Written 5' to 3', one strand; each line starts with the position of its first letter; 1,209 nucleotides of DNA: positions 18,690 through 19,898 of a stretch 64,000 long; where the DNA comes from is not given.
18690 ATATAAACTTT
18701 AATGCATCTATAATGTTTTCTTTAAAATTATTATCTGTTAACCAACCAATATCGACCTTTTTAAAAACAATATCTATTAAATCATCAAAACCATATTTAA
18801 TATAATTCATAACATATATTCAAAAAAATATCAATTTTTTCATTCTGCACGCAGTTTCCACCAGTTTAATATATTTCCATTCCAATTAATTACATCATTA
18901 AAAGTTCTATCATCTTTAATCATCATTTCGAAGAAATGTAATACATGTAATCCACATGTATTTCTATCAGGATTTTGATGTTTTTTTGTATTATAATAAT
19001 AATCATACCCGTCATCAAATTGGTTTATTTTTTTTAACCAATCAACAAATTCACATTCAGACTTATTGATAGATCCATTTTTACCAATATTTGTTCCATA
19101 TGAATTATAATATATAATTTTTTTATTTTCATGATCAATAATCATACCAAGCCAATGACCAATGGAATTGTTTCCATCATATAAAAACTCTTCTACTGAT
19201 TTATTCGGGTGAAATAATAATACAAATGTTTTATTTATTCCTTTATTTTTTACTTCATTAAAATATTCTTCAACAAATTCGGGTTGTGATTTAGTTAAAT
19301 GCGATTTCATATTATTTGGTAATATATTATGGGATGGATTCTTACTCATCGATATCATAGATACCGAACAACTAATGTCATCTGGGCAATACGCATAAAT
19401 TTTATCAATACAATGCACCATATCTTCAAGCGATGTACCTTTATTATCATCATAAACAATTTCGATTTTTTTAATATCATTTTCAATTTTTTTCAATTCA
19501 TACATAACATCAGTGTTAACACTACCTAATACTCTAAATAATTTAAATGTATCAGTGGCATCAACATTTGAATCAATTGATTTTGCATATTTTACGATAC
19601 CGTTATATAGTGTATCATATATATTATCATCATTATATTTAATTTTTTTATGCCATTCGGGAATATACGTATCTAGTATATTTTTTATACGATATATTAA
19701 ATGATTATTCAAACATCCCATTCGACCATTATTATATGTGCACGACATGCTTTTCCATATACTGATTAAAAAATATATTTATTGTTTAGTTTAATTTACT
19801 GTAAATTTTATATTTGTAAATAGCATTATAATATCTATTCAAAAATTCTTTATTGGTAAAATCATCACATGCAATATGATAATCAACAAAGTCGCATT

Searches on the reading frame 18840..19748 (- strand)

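Call 61: search_protein_families(library=pfam, proteins=[window:18840-19748:-], max_evalue=0.001)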
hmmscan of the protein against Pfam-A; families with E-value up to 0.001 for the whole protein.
window:18840-19748:- (302 aa): 1 family
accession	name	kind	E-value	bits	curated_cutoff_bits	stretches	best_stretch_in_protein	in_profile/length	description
PF02902.25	Peptidase_C48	-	3.6e-06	27.4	20.7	1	196-279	94-185/217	Ulp1 protease family, C-terminal catalytic domain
